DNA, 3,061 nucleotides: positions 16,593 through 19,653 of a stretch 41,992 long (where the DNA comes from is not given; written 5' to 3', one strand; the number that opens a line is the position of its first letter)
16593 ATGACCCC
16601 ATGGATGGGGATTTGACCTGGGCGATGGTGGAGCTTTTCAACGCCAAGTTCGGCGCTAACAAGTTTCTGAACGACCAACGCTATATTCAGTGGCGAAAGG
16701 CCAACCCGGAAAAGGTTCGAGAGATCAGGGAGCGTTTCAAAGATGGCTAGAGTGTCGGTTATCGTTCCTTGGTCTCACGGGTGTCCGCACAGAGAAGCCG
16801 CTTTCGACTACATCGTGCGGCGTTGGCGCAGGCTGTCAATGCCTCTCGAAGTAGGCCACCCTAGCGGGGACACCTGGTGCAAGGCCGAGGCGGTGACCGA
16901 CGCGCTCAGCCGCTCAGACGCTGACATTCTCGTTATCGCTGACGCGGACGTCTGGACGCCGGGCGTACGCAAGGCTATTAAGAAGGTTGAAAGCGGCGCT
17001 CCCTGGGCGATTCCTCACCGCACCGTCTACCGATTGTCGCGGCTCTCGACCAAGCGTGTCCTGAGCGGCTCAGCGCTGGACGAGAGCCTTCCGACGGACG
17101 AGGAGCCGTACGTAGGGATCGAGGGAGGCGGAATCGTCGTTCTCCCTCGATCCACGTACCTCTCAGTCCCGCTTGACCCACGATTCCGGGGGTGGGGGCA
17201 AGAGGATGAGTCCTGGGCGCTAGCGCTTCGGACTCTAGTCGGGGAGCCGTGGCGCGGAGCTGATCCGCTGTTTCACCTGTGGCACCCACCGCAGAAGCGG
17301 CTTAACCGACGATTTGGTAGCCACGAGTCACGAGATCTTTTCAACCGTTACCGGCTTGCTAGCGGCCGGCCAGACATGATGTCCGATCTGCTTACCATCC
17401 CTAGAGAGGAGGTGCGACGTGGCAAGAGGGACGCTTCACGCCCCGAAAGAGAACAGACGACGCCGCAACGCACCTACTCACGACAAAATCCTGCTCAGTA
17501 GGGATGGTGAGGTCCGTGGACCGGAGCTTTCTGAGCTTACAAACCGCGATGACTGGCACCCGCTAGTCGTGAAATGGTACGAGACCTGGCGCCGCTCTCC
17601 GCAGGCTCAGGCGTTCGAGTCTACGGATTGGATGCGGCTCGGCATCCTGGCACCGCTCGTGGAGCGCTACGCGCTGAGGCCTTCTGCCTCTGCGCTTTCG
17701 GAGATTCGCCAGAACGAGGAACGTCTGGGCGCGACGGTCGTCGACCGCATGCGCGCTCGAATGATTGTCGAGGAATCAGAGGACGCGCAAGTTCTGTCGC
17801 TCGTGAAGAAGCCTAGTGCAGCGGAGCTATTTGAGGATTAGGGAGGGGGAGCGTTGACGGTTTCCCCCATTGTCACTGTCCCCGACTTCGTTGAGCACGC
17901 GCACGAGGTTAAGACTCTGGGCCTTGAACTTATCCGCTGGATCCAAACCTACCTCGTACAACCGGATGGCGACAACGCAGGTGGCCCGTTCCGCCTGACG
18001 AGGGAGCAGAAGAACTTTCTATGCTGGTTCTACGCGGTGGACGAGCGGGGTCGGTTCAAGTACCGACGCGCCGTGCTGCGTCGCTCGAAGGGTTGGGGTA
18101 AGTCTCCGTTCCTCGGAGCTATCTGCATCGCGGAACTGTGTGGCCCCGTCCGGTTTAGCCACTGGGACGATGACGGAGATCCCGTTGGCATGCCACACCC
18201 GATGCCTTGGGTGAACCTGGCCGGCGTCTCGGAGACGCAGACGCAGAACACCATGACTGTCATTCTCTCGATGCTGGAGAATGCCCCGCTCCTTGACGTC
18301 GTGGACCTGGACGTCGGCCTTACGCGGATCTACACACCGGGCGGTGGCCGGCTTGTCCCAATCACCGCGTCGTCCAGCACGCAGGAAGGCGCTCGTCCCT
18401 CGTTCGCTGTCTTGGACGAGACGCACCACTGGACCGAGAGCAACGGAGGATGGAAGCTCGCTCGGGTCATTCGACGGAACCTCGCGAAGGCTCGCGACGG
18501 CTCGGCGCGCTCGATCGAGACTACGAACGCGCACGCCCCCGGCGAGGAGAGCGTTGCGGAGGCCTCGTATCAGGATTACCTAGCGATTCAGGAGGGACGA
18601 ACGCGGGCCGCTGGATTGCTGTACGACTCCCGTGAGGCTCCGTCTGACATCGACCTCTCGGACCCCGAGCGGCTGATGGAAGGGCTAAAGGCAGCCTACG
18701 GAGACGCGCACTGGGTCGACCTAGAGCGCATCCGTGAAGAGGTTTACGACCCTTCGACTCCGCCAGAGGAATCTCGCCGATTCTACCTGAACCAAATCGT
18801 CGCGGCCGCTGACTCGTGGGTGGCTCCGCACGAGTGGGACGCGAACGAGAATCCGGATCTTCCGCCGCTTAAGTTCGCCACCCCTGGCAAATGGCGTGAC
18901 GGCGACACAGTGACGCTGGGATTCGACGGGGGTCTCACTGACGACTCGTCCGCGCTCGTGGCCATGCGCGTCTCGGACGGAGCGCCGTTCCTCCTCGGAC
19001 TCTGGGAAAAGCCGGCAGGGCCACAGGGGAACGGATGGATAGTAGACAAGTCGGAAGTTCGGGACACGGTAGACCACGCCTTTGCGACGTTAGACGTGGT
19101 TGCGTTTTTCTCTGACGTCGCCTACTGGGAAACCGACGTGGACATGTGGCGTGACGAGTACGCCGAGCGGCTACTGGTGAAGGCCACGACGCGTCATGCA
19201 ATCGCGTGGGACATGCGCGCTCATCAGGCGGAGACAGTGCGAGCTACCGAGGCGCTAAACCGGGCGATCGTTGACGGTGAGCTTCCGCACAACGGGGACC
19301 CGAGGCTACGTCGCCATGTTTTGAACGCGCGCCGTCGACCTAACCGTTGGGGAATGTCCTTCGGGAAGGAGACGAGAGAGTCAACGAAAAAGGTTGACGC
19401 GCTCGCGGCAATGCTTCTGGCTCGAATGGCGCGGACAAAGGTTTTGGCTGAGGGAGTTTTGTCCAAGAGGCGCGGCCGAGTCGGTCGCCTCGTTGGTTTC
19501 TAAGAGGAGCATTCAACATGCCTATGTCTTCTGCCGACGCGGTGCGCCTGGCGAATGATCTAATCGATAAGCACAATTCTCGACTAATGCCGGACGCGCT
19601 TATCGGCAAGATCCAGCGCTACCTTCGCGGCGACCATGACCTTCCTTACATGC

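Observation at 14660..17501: Four glycosyltransferase catalytic domains (a triple GT-A fusion plus a fourth GT) inserted between HNH and the terminase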

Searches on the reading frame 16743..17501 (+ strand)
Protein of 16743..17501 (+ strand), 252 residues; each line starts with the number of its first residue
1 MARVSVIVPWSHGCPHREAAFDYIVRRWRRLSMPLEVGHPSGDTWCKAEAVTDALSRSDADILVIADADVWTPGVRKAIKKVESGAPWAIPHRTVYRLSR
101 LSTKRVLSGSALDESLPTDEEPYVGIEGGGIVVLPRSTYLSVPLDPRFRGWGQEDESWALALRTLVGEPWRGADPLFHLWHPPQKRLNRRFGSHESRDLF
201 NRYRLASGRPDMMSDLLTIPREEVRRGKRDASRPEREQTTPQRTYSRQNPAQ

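Call 3: search_protein_families(library=pfam, proteins=[window:16743-17501:+], max_evalue=1)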
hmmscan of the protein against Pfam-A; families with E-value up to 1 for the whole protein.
window:16743-17501:+ (252 aa): 2 families
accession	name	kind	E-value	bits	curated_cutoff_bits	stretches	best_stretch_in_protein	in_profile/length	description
PF02709.20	Glyco_transf_7C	-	0.069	13.2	23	1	128-156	21-49/78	N-terminal domain of galactosyltransferase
PF00535.33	Glycos_transf_2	-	0.24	11.8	23.3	1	47-106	66-128/168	Glycosyl transferase family 2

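Call 4: search_protein_families(library=phrogs, proteins=[window:16743-17501:+], max_evalue=0.01)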
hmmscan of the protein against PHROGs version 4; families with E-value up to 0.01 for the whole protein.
window:16743-17501:+ (252 aa): 1 family
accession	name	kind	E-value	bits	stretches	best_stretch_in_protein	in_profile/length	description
phrog_1721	-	moron, auxiliary metabolic gene and host takeover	4.9e-12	47.1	1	2-206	2-219/232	galactosyl transferase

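Call 5: search_protein_families(library=ncbifam, proteins=[window:16743-17501:+], max_evalue=1)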
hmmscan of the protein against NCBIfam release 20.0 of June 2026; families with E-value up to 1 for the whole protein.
window:16743-17501:+ (252 aa): 0 families

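Call 9: search_dna_similar(query=window:16743-17501:+, collection=phages, mode=protein, max_rows=30, rows=best)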
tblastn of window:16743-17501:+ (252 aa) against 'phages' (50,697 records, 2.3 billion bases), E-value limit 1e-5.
Records with a match: 8; places in all: 8; records where one place covers at least 80% of the query: 7.
Best place of each record, by identity: <60% 8.
By first word of the organism name: Streptomyces 7; Tunturiibacter 1.
By host as written in the record: Streptomyces lividans JI 1326 4; Streptomyces scabiei RL-34 2; Streptomyces griseofuscus ATCC 23916 1; Tunturiibacter psychrotolerans X4BP1 1.
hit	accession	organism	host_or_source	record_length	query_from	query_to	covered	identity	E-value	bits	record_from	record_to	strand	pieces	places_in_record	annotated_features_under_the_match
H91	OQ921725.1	Streptomyces phage Frankenweenie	Streptomyces scabiei RL-34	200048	1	222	88%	45.0%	2e-44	165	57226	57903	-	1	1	80: glycosyltransferase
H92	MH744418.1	Streptomyces phage JustBecause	Streptomyces lividans JI 1326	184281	1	206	82%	44.6%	4e-39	149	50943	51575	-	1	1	68: glycosyltransferase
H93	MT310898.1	Streptomyces phage Kela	Streptomyces scabiei RL-34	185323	1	206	82%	44.6%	4e-39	149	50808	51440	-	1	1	69: glycosyltransferase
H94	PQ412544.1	Streptomyces phage Quantum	Streptomyces lividans JI 1326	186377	1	206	82%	43.6%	3e-42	158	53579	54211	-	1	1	72: glycosyltransferase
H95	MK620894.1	Streptomyces phage Kradal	Streptomyces griseofuscus ATCC 23916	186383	1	206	82%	43.6%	3e-42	158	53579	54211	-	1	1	73: glycosyltransferase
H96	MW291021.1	Streptomyces phage EhyElimayoE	Streptomyces lividans JI 1326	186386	1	206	82%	43.6%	3e-42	158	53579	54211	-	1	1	73: glycosyltransferase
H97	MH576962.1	Streptomyces phage Satis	Streptomyces lividans JI 1326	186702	1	206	82%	43.6%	3e-42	158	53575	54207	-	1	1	73: glycosyltransferase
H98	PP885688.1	Tunturiibacter phage Tunturi_5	Tunturiibacter psychrotolerans X4BP1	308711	45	217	69%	31.3%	1e-6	55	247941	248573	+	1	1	galactosyl transferase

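Call 80: find_homologous_proteins(query=window:16743-17498:+, max_evalue=0.00001)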
Query window:16743-17498:+ (252 aa): 762 proteins with E <= 0.00001 among 1600 candidates; the best 120 are listed.
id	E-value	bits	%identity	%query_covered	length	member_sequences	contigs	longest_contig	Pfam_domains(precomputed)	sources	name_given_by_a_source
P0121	1.6e-165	567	98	100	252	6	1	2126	-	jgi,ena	-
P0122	4.7e-95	336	64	90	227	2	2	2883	-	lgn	-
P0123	4.3e-89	317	58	97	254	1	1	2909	-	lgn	-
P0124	1.0e-88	315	58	99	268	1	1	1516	-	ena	-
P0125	5.1e-84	300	59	89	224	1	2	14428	-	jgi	jgi:hypothetical protein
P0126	3.3e-82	294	57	95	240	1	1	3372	-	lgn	-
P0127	7.2e-78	280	58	90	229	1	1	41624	-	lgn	-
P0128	1.1e-76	276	59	86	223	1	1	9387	-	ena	-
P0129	3.1e-75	271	57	86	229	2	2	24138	-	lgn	-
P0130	5.9e-74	267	55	90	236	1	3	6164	-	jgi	jgi:hypothetical protein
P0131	7.5e-73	263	57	85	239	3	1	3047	-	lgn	-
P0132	6.1e-72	260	56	86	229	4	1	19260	-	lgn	-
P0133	1.4e-71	259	56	88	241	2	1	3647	-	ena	-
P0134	2.1e-71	259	54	89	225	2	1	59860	-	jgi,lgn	jgi:hypothetical protein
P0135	5.2e-71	257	56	85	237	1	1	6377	-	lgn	-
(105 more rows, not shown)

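Call 83: search_solved_structures(query=A2, max_evalue=1)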
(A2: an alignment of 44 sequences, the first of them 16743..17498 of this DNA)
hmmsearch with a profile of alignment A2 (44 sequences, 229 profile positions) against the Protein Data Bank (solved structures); distinct sequences matched with E-value up to 1: 7.
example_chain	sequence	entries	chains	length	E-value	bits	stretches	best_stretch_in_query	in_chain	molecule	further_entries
6yv7_B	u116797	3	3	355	0.00015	24.3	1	25-81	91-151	Glycosyl transferase, family 2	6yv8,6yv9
6yv7_A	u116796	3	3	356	0.00015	24.3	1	25-81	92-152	Glycosyl transferase, family 2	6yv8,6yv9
5mlz_A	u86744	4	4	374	0.0098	18.4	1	48-95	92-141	Dolichol monophosphate mannose synthase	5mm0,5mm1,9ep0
4irp_A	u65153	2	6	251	0.032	16.7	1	128-192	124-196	Beta-1,4-galactosyltransferase 7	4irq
2z87_A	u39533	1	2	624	0.079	15.4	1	111-197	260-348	Chondroitin synthase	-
2z86_A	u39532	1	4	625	0.079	15.4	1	111-197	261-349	Chondroitin synthase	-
3lw6_A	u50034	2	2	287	0.47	12.9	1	128-160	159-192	Beta-4-galactosyltransferase 7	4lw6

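Call 84: search_protein_families(library=pfam, alignment_id=A2, max_evalue=0.1)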
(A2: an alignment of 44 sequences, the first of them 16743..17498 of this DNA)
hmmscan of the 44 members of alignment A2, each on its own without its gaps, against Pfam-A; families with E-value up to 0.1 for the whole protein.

A. member 1, window:16743-17498:+ (252 aa): 1 family
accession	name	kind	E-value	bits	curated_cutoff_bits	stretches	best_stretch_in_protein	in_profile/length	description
PF02709.20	Glyco_transf_7C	-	0.069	13.2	23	0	128-156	21-49/78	N-terminal domain of galactosyltransferase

B. families by the number of members that match (of 44 scanned): 15 families
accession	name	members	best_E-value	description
PF02709.20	Glyco_transf_7C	32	0.00052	N-terminal domain of galactosyltransferase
PF00535.33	Glycos_transf_2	17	0.00088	Glycosyl transferase family 2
PF13641.12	Glyco_tranf_2_3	5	0.00022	Glycosyltransferase like family 2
PF20454.4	GpA_nuclease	4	0.047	Terminase large subunit gpA, endonuclease domain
PF13506.12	Glyco_transf_21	3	0.015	Glycosyl transferase family 21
PF21079.2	GDH_HM2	2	0.012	Glutamate dehydrogenase, helical motif 2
PF15356.11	SPR1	2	0.023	Psoriasis susceptibility locus 2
PF03846.20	SulA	2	0.038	Cell division inhibitor SulA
PF00733.27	Asn_synthase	1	0.017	Asparagine synthase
PF03372.29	Exo_endo_phos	1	0.017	Endonuclease/Exonuclease/phosphatase family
PF19934.4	DUF6397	1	0.032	Family of unknown function (DUF6397)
PF09609.15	Cas_GSU0054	1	0.038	CRISPR-associated protein, GSU0054 family (Cas_GSU0054)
PF21706.3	FCSD_central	1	0.058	Sulfide dehydrogenase [flavocytochrome c] flavoprotein chain, central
PF01352.32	KRAB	1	0.081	KRAB box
PF19279.4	YegS_C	1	0.083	YegS C-terminal NAD kinase beta sandwich-like domain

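Call 88: predict_structure(alignment_id=A2)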
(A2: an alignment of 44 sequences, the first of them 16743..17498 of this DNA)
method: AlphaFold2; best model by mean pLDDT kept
length: 252 residues; sequences in the alignment: 44
mean_pLDDT: 91.7   pTM: 0.86
mean pLDDT of the five models: 91.7, 91.2, 91.0, 90.9, 90.4
residues with pLDDT >= 90: 211; 70-90: 15; 50-70: 13; < 50: 13
segments of 3 or more residues with pLDDT < 50: 231-242
pLDDT, mean of each block of 10 residues (from residue 1): 93 95 97 96 93 97 98 98 98 98 98 97 96 99 96 93 99 98 89 94 99 98 79 47 52 56
secondary structure, 60 per line:
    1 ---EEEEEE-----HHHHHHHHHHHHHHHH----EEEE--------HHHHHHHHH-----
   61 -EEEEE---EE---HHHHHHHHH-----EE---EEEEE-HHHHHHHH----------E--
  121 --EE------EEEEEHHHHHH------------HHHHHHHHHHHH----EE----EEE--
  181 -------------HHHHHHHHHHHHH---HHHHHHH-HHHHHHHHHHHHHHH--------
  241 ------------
elements in order: E4-9 H15-30 E35-38 H47-55 E62-66 H75-83 E94-98 H100-107 E131-135 H136-141 H154-165 E176-178 H194-206 H210-216 H218-232

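Call 92: fold_search(model_id=the predicted structure, library=pdb)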
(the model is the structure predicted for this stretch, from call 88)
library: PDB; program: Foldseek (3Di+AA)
matches with E <= 10: 990; with E <= 0.001: 100
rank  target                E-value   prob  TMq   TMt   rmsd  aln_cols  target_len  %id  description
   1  1yro_B                1.2e-07  1.00  0.50  0.47   5.6       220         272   16  Crystal structure of beta14,-galactosyltransferase mutant ARG228Lys in complex with alpha-lactalbumin in the presence  (released 2005-03-22)
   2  2agd_A                1.7e-07  1.00  0.49  0.46   7.3       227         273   15  Crystal Structure of Human M340H-Beta-1,4-Galactosyltransferase-I(M340H-B4Gal-T1) in Complex with GlcNAc-beta1,4-Man-a (released 2005-10-04)
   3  1o0r_A                2.2e-07  1.00  0.49  0.46   5.7       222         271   14  Crystal structure of the catalytic domain of bovine beta1,4-galactosyltransferase complex with UDP-galactose (released 2003-03-04)
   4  1nmm_B                3.2e-07  1.00  0.49  0.46   5.7       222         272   16  beta-1,4-galactosyltransferase mutant Cys342Thr complex with alpha-lactalbumin and GlcNAc (released 2003-01-21)
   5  2ae7_A                3.8e-07  1.00  0.49  0.46   6.1       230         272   16  Crystal Structure of Human M340H-Beta1,4-Galactosyltransferase-I (M340H-B4GAL-T1) in Complex with Pentasaccharide (released 2005-10-04)
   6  6fwt                  5.6e-07  1.00  0.48  0.44   6.4       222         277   16  Crystal structure of human wild type beta-1,4-galactosyltransferase-1 (B4GalT1) in apo-open monomeric form (released 2018-10-10)
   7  1o0r_B                1.2e-06  1.00  0.47  0.44   6.2       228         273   15  Crystal structure of the catalytic domain of bovine beta1,4-galactosyltransferase complex with UDP-galactose (released 2003-03-04)
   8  4l41_C                1.4e-06  1.00  0.52  0.48   5.7       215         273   14  Human Lactose synthase: A 2:1 complex between human alpha-lactalbumin and human beta1,4-galactosyltransferase (released 2013-10-02)
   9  1tvy_A                1.5e-06  1.00  0.50  0.47   6.6       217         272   15  beta-1,4-galactosyltransferase mutant Met344His (M344H-Gal-T1) complex with UDP-galactose and manganese (released 2004-12-14)
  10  2fyb                  1.9e-06  1.00  0.48  0.45   5.6       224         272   15  Crystal structure of the catalytic domain of the human beta1,4-galactosyltransferase mutant M339H in complex with Mn and (released 2006-03-14)
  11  1nf5_B                2.0e-06  1.00  0.50  0.46   5.5       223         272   16  Crystal Structure of Lactose Synthase, Complex with Glucose (released 2002-12-25)
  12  4irq_B                2.8e-06  1.00  0.45  0.47   6.3       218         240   17  Crystal structure of catalytic domain of human beta1,4galactosyltransferase 7 in closed conformation in complex with m (released 2013-09-25)
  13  2fyd_B                3.2e-06  1.00  0.48  0.45   6.2       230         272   16  catalytic domain of bovine beta 1, 4-galactosyltransferase in complex with alpha-lactalbumin, glucose, Mn, and UDP-N-a (released 2006-03-14)
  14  7zvj_A                3.4e-06  1.00  0.43  0.20  11.4       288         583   16  Homodimeric structure of LARGE1 (released 2022-11-30)
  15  1pzy_B                3.8e-06  1.00  0.51  0.48   6.9       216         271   14  W314A-BETA1,4-GALACTOSYLTRANSFERASE-I COMPLEXED WITH ALPHA-LACTALBUMIN IN THE PRESENCE OF N-ACETYLGLUCOSAMINE, UDP AND (released 2003-09-02)
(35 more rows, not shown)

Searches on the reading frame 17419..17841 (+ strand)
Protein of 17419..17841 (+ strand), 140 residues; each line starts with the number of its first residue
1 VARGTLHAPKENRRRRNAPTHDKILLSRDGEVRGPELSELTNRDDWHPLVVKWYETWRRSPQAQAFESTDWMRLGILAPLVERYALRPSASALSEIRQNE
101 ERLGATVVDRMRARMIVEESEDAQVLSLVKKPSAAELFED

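Call 3: search_protein_families(library=pfam, proteins=[window:17419-17841:+], max_evalue=1)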
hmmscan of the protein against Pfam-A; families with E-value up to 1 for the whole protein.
window:17419-17841:+ (140 aa): 2 families
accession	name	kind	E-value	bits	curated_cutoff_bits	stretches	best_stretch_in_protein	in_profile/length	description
PF25673.1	Terminase_7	-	1.1e-37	129.6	27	1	3-124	2-123/139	Phage terminase small subunit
PF08020.16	DUF1706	-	0.041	14.3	24.2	1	45-107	56-120/166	Protein of unknown function (DUF1706)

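Call 4: search_protein_families(library=phrogs, proteins=[window:17419-17841:+], max_evalue=0.01)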
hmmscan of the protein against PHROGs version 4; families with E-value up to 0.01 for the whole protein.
window:17419-17841:+ (140 aa): 1 family
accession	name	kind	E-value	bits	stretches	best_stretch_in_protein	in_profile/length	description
phrog_226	-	tail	4.4e-27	95.9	1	3-125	4-129/157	minor tail protein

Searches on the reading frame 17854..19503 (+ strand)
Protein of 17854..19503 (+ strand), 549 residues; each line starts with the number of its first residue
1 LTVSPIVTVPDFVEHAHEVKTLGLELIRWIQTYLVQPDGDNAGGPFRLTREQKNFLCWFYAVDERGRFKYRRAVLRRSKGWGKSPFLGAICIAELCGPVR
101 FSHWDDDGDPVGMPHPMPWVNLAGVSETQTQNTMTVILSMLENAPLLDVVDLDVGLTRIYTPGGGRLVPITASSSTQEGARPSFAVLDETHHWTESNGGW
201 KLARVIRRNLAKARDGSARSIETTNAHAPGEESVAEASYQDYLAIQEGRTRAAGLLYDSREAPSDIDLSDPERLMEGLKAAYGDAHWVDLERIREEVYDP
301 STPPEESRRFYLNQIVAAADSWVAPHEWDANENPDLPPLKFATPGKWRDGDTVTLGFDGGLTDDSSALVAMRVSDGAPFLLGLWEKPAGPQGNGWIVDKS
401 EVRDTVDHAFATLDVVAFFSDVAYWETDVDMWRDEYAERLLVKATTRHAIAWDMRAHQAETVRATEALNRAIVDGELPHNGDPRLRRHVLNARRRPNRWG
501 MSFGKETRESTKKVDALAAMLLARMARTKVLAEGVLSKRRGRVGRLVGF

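Call 3: search_protein_families(library=pfam, proteins=[window:17854-19503:+], max_evalue=1)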
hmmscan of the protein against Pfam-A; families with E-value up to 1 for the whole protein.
window:17854-19503:+ (549 aa): 2 families
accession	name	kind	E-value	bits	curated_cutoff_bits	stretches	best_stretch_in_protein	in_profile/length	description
PF13995.12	YebF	-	0.0065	16.8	27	1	100-134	28-62/89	YebF-like protein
PF03354.21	TerL_ATPase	-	0.2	11.8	23.7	1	168-228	109-164/178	Terminase large subunit, ATPase domain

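Call 4: search_protein_families(library=phrogs, proteins=[window:17854-19503:+], max_evalue=0.01)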
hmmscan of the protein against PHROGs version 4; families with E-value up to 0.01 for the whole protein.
window:17854-19503:+ (549 aa): 5 families
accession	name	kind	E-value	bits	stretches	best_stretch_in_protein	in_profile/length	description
phrog_9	-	head and packaging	2.1e-84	285.9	1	10-538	65-674/812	terminase large subunit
phrog_19179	-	head and packaging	6.1e-36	125.4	2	107-330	131-342/347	terminase large subunit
phrog_2699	-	head and packaging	1.6e-10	41.3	2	462-527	229-293/315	terminase large subunit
phrog_21277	-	head and packaging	2.8e-10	41.2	1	349-532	13-189/208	terminase large subunit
phrog_7331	-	head and packaging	1.9e-05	25.2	1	463-523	29-88/113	terminase large subunit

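Call 46: search_dna_similar(query=window:17854-19503:+, collection=phages, mode=protein, max_rows=15)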
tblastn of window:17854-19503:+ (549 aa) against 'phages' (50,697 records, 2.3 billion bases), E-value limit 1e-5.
Records with a match: 2041; places in all: 2044; records where one place covers at least 80% of the query: 1671.
Best place of each record, by identity: 60-80% 97; <60% 1944.
By first word of the organism name: Mycobacterium 1347; Gordonia 227; Streptomyces 207; Arthrobacter 97; Rhodococcus 56; Brevibacterium 32; Corynebacterium 22; Microbacterium 19; Curtobacterium 10; Fromanvirus 4; and 11 more.
By host as written in the record: Mycobacterium smegmatis mc2 155 939; Mycobacterium smegmatis mc#155 174; Gordonia terrae 3612 145; Mycobacterium smegmatis mc2155 65; Arthrobacter globiformis B-2979 56; Rhodococcus erythropolis RIA 643 39; - 37; Streptomyces griseus ATCC 10137 35; and 141 more.
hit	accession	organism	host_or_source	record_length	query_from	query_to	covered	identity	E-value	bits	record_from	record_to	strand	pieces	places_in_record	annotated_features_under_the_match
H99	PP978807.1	Arthrobacter phage Soondubu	Arthrobacter sulfureus ATCC 19098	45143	1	549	100%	68.4%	0e+0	714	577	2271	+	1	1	2: terminase large subunit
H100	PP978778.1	Arthrobacter phage JuneStar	Arthrobacter globiformis B-2979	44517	3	549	100%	68.2%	0e+0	703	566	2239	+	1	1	2: terminase large subunit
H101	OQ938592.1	Arthrobacter phage VroomVroom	Arthrobacter sulfureus NRRL B-14730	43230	3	549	100%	68.1%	0e+0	713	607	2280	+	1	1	2: terminase large subunit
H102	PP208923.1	Arthrobacter phage TforTroy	Arthrobacter globiformis B-2979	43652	3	549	100%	67.9%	0e+0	699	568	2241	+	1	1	2: terminase large subunit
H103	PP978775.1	Arthrobacter phage Pumpkins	Arthrobacter globiformis B-2979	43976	3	549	100%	67.7%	0e+0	694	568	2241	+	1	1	2: terminase large subunit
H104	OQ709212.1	Arthrobacter phage Cassia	Arthrobacter globiformis B-2979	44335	3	549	100%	67.7%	0e+0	694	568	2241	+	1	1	2: terminase large subunit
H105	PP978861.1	Arthrobacter phage JasmineDragon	Arthrobacter sulfureus ATCC 19098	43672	3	549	100%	67.6%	0e+0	705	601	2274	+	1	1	2: terminase large subunit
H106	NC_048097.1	Arthrobacter phage Yang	Arthrobacter globiformis NRRL B-2979 SEA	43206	3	549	100%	67.5%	0e+0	694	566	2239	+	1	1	2: terminase large subunit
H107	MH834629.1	Arthrobacter phage Yang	Arthrobacter globiformis NRRL B-2979 SEA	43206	3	549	100%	67.5%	0e+0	694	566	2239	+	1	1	2: terminase large subunit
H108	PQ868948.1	Curtobacterium phage Cappuccino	Curtobacterium flaccumfaciens NRRL ...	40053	3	549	100%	67.4%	0e+0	679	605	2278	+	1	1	2: terminase large subunit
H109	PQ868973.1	Curtobacterium phage Kalimba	Curtobacterium flaccumfaciens NRRL ...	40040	3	549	100%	67.4%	0e+0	679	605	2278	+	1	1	2: terminase large subunit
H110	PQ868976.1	Curtobacterium phage Sooty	Curtobacterium flaccumfaciens NRRL ...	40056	3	549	100%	67.4%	0e+0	679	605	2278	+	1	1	2: terminase large subunit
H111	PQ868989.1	Curtobacterium phage Donkey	Curtobacterium flaccumfaciens NRRL ...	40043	3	549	100%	67.4%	0e+0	679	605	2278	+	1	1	2: terminase large subunit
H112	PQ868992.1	Curtobacterium phage Gambol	Curtobacterium flaccumfaciens NRRL ...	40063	3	549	100%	67.4%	0e+0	679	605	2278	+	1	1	2: terminase large subunit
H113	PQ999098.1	Curtobacterium phage Moss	Curtobacterium flaccumfaciens NRRL ...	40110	3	549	100%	67.2%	0e+0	680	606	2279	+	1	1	2: terminase large subunit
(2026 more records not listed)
